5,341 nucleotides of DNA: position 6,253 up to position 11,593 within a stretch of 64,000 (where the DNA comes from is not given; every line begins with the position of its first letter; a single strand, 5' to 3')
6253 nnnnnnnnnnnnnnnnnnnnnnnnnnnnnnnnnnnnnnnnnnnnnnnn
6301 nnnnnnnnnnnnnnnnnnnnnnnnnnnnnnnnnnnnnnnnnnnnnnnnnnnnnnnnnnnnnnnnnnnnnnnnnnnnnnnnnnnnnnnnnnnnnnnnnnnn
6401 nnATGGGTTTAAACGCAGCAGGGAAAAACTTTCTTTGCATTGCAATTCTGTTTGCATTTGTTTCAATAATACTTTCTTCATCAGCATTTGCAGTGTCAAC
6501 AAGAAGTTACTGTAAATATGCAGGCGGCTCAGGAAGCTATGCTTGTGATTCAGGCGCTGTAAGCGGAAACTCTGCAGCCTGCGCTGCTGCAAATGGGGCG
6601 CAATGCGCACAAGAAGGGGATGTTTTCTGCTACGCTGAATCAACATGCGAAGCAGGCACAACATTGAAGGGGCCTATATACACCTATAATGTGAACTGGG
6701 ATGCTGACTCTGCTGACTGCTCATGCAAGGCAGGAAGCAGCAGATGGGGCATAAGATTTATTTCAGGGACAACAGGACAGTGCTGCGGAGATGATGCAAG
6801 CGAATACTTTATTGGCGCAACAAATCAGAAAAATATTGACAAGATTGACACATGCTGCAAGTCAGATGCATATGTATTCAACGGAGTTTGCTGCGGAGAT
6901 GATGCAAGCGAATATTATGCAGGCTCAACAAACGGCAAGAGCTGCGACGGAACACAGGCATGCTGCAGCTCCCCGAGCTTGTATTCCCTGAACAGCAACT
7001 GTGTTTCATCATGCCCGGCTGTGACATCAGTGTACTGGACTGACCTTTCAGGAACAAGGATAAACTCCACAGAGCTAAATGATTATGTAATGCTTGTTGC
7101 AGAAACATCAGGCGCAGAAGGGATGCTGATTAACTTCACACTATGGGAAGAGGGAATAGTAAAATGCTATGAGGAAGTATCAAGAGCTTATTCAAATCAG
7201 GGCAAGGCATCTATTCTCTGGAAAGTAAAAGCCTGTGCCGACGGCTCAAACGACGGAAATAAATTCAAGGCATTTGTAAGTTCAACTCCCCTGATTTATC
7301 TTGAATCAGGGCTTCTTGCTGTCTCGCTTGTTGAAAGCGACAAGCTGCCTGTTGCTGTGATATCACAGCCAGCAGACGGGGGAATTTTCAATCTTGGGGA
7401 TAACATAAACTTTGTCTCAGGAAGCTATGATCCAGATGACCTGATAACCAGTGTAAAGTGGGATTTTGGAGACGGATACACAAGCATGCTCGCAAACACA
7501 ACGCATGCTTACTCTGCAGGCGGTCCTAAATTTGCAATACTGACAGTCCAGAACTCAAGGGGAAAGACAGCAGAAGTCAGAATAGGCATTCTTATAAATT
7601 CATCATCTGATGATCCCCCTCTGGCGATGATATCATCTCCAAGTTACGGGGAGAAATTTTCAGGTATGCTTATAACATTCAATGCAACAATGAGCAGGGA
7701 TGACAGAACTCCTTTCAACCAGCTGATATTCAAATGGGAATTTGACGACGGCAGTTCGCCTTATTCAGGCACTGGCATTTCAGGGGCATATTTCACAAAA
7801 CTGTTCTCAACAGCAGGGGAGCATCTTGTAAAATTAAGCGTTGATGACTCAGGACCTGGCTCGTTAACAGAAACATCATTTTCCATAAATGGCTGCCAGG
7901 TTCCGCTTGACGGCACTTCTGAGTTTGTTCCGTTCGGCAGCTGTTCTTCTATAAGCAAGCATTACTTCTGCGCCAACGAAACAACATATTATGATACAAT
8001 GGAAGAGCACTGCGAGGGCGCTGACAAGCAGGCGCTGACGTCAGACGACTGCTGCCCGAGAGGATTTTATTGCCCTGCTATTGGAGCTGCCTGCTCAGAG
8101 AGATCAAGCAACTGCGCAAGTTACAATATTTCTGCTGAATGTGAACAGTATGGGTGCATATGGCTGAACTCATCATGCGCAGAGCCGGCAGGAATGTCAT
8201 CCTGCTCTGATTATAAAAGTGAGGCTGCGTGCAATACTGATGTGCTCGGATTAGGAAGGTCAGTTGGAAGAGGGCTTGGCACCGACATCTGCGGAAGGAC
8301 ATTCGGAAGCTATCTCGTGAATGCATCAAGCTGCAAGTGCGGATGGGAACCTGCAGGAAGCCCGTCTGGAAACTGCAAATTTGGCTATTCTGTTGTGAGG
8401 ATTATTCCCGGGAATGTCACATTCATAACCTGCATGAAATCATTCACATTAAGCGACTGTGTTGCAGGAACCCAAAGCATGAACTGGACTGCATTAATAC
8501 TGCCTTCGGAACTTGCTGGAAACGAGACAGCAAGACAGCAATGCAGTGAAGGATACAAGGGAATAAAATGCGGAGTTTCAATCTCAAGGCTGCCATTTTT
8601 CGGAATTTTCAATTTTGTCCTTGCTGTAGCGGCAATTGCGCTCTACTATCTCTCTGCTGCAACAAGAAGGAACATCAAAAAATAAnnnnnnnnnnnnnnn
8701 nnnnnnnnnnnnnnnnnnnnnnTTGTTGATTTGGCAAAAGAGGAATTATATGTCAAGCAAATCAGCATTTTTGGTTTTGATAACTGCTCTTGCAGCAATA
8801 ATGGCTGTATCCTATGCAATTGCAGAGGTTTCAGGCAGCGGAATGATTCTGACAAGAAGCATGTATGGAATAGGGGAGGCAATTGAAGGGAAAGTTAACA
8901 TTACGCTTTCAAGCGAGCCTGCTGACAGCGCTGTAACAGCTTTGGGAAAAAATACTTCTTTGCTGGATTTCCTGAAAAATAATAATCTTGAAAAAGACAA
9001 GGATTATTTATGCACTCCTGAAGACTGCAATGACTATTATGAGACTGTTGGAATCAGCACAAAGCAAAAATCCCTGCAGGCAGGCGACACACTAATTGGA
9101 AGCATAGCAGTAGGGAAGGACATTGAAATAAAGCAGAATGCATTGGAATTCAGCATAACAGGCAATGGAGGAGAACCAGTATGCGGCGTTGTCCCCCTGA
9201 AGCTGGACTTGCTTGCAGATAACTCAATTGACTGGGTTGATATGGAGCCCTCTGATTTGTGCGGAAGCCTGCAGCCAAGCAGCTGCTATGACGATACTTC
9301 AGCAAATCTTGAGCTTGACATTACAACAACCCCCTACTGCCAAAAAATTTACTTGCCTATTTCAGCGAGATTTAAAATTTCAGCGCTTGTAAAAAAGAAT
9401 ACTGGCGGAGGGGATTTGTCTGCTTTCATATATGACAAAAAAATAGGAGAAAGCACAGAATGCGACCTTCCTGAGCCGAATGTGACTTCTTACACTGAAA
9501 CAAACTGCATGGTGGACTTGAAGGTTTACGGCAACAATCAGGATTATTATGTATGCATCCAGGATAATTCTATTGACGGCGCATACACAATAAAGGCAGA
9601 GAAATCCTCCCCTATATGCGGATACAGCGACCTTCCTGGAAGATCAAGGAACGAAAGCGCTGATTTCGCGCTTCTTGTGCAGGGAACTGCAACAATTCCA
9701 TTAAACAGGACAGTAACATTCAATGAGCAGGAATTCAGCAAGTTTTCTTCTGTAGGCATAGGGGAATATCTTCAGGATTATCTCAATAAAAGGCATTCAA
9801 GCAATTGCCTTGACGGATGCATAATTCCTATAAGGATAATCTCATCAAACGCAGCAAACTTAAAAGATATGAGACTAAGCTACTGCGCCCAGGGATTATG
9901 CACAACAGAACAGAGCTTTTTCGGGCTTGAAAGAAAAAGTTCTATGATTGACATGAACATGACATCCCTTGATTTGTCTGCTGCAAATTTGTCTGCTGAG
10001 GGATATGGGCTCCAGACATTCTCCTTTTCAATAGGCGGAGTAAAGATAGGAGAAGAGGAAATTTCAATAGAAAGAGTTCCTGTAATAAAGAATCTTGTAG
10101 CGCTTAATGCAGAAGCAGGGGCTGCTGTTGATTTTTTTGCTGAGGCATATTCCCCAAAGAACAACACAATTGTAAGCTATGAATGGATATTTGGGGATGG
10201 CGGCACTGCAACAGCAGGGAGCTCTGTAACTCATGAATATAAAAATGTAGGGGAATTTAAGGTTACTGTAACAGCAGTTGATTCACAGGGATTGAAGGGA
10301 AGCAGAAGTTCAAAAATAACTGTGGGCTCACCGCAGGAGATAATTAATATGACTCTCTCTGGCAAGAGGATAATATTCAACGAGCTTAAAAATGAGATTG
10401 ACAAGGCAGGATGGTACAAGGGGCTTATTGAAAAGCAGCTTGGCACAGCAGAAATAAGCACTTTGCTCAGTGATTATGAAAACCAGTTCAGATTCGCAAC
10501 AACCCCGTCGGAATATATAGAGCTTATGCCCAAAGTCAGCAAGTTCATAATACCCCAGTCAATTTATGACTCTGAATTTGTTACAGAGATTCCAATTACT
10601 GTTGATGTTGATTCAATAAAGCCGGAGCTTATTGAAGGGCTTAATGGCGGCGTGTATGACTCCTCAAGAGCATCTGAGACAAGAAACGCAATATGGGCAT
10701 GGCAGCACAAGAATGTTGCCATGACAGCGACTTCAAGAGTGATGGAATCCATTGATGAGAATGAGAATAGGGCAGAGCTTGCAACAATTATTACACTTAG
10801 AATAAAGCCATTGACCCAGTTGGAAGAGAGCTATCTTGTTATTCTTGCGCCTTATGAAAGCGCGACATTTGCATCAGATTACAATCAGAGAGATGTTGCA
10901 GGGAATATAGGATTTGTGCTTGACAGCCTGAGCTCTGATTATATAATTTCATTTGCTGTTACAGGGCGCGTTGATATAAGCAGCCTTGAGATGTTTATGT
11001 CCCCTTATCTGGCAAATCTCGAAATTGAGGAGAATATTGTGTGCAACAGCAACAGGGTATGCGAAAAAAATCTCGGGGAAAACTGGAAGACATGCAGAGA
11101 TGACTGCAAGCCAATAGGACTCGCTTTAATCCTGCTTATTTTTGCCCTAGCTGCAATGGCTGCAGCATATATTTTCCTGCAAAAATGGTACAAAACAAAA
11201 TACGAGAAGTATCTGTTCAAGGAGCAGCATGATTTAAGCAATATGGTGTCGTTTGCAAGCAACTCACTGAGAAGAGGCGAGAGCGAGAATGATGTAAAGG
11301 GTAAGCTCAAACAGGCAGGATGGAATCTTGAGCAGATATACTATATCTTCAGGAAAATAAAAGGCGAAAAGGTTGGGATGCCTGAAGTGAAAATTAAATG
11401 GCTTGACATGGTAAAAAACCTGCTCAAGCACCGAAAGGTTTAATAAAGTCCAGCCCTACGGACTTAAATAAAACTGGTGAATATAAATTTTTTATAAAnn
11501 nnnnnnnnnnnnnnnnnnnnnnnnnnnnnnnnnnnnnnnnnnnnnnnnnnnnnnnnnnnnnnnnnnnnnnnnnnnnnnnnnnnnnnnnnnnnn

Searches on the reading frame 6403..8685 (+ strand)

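Call 87: search_protein_families(library=pfam, proteins=[window:6403-8685:+], max_evalue=0.0001)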
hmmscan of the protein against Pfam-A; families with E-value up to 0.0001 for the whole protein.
window:6403-8685:+ (760 aa): 2 families
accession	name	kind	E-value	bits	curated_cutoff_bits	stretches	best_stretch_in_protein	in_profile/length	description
PF18911.6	PKD_4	-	7.3e-20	71.2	27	2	330-390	15-76/85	PKD domain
PF00801.26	PKD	-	2.1e-12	47.3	23.5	0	324-390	6-73/80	PKD domain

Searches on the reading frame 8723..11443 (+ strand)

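Call 87: search_protein_families(library=pfam, proteins=[window:8723-11443:+], max_evalue=0.0001)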
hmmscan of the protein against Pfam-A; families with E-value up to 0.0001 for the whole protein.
window:8723-11443:+ (906 aa): 2 families
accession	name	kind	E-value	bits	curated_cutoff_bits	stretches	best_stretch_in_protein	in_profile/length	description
PF18911.6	PKD_4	-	1.6e-14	54.1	27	1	453-533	4-84/85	PKD domain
PF00801.26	PKD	-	5.5e-11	42.7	23.5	1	463-526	11-73/80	PKD domain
